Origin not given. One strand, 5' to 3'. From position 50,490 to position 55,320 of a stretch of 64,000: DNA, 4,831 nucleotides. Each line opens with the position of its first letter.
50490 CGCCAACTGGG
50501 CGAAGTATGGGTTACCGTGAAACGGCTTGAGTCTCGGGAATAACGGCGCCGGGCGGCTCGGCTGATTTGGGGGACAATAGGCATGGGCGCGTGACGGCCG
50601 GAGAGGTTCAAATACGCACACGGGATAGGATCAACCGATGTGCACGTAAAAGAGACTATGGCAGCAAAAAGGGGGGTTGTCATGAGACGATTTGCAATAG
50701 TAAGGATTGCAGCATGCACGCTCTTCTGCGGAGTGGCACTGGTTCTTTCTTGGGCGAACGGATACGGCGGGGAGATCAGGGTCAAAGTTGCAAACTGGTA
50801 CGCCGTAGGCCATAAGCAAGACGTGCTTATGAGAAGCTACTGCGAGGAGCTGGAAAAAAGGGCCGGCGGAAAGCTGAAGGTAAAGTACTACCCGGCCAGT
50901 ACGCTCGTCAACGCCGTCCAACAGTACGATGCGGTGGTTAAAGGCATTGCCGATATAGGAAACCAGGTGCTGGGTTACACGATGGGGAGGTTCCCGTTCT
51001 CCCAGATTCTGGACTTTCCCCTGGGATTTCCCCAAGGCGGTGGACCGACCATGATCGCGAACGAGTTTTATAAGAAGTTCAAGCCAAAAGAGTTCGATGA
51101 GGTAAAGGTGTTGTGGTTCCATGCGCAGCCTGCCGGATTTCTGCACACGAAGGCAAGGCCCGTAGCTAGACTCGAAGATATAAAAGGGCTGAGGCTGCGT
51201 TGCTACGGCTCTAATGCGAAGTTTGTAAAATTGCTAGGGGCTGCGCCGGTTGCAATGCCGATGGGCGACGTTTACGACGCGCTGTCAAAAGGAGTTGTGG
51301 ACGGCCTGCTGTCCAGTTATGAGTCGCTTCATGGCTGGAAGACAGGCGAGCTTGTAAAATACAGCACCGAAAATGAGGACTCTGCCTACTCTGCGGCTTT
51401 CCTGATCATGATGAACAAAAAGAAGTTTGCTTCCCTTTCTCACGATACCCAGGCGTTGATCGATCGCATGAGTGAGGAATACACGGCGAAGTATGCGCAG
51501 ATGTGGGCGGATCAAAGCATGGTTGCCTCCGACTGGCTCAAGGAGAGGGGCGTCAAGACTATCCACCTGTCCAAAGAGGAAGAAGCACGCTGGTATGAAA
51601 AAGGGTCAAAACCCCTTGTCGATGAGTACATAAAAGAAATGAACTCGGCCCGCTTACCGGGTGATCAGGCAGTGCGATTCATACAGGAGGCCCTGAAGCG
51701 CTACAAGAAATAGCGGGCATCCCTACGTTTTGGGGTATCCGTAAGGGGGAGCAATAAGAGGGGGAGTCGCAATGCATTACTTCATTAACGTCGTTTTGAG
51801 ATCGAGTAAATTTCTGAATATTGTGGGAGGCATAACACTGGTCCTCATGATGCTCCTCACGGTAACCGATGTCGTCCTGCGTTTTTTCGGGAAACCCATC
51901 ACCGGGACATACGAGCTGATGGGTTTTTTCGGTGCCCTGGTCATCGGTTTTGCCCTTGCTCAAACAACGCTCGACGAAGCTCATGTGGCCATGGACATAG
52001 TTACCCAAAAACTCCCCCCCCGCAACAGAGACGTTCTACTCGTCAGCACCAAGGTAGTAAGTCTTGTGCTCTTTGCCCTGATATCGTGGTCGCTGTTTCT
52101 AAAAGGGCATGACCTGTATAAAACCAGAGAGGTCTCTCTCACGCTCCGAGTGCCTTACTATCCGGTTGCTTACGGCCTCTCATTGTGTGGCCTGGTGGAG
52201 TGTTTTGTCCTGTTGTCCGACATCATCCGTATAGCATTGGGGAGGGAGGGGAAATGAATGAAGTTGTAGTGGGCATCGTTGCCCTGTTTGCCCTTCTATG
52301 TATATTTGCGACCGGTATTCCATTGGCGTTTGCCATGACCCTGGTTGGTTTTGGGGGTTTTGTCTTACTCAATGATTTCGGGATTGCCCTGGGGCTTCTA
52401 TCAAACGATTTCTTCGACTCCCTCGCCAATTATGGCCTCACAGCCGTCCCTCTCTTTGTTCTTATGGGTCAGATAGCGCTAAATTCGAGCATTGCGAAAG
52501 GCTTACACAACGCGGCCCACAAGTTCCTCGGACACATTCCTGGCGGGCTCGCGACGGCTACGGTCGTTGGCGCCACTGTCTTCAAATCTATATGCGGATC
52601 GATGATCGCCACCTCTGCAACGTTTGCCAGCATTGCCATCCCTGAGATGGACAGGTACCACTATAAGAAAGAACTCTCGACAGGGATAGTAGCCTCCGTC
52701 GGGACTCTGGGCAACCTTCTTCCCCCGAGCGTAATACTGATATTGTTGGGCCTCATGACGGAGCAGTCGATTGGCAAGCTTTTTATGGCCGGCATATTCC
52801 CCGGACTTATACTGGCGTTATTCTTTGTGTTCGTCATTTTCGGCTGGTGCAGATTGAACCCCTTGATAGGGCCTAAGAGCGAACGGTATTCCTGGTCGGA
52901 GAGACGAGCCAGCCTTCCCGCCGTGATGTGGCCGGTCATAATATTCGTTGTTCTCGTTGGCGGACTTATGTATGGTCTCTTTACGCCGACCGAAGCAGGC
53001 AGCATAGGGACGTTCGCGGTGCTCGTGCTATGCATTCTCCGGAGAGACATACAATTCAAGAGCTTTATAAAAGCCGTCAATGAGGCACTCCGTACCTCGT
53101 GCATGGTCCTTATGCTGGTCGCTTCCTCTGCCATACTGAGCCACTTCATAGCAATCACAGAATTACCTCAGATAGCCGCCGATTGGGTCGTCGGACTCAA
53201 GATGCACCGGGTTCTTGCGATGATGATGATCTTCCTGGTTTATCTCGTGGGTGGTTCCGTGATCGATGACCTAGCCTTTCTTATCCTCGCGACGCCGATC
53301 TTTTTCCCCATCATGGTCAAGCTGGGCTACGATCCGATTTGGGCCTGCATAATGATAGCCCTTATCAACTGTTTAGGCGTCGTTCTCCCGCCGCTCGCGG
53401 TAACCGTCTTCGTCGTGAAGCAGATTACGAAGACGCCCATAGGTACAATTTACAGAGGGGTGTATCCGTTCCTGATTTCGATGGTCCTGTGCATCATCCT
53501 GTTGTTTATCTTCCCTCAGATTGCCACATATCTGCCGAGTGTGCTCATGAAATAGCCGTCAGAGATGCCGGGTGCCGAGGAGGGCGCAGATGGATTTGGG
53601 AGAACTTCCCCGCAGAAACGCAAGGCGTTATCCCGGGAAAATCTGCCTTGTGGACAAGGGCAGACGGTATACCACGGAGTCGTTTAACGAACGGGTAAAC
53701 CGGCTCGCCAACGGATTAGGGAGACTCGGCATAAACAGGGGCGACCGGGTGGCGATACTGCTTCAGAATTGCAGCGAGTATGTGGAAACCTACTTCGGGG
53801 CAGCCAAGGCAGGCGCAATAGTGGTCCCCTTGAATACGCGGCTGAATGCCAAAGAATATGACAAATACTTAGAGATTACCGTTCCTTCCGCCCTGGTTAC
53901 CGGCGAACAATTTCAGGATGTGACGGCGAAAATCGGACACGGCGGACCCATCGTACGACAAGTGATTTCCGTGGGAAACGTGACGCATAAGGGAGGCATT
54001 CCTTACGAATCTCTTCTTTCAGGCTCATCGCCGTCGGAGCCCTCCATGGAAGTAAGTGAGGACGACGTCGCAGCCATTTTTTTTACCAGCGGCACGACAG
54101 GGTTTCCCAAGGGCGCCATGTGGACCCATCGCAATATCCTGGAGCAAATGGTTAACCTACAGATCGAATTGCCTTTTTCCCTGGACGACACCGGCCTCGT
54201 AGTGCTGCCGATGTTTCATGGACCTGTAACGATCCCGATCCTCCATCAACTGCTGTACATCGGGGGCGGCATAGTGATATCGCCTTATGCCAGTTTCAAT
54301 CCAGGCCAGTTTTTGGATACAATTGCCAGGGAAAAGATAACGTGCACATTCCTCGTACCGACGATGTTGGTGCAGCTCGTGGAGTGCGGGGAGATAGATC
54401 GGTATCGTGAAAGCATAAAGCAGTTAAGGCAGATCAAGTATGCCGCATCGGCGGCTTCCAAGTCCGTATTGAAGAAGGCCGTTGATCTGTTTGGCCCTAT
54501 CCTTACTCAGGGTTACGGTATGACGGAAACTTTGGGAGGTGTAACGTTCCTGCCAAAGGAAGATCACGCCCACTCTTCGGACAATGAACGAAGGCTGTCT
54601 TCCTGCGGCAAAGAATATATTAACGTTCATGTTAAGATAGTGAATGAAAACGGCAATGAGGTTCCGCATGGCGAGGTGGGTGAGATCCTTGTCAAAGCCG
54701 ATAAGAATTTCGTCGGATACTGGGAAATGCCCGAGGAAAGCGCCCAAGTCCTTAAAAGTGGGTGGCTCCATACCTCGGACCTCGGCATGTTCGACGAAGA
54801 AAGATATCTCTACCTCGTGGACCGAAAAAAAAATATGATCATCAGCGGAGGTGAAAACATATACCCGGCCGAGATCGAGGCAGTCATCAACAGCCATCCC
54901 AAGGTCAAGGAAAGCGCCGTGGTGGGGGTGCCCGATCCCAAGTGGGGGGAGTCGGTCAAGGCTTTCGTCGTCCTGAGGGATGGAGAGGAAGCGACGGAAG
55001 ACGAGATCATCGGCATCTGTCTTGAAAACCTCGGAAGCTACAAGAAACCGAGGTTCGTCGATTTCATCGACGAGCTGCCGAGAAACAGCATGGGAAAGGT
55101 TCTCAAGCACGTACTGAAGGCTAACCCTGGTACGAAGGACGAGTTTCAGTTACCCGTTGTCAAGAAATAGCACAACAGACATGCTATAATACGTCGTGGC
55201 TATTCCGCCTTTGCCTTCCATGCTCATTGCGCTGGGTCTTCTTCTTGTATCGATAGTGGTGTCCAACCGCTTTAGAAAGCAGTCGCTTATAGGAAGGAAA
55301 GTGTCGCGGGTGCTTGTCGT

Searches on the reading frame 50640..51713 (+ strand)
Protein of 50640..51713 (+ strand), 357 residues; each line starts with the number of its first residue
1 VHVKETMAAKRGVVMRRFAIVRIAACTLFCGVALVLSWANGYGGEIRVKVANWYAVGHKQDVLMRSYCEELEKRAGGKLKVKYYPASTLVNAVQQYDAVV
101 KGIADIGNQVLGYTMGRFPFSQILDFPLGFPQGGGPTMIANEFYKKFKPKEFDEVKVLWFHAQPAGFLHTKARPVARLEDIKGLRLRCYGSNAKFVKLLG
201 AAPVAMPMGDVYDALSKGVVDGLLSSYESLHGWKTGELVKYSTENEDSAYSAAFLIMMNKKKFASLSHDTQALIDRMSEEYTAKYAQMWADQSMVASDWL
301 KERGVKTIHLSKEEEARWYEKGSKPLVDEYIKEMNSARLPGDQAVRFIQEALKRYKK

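Call 55: search_protein_families(library=pfam, proteins=[window:50640-51713:+], max_evalue=0.00001)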
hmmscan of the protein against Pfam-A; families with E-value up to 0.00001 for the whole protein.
window:50640-51713:+ (357 aa): 1 family
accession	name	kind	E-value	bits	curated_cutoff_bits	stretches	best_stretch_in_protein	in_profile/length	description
PF03480.18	DctP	-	4.5e-46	157.9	23.4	1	66-332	17-285/286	Bacterial extracellular solute-binding protein, family 7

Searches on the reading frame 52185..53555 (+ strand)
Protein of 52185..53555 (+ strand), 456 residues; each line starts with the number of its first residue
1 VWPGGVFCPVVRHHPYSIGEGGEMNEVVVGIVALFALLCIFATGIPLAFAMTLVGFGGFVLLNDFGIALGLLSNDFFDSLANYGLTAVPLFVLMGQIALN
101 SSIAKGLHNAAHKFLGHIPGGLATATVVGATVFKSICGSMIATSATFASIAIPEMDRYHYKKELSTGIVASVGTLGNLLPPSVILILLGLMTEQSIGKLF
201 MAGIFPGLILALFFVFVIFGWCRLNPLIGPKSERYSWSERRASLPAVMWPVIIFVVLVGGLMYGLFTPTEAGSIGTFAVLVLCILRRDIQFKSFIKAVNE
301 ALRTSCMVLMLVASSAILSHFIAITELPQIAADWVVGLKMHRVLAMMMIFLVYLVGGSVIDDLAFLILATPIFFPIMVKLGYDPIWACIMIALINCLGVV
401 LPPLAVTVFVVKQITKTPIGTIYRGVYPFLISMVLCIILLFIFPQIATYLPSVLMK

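Call 55: search_protein_families(library=pfam, proteins=[window:52185-53555:+], max_evalue=0.00001)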
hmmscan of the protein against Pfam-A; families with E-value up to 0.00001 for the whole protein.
window:52185-53555:+ (456 aa): 1 family
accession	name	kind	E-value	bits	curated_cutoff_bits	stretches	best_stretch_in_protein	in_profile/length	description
PF06808.19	DctM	-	2.2e-86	290.7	23.8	1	35-446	2-413/413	Tripartite ATP-independent periplasmic transporter, DctM component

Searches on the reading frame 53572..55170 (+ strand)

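Call 55: search_protein_families(library=pfam, proteins=[window:53572-55170:+], max_evalue=0.00001)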
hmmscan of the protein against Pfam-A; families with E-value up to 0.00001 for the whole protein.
window:53572-55170:+ (532 aa): 2 families
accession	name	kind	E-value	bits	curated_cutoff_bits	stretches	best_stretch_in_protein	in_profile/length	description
PF00501.34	AMP-binding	-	9.2e-86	288.5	29.9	1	14-384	2-384/384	AMP-binding enzyme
PF13193.12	AMP-binding_C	-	1.8e-23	83.7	24.5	1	434-509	1-76/76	AMP-binding enzyme C-terminal domain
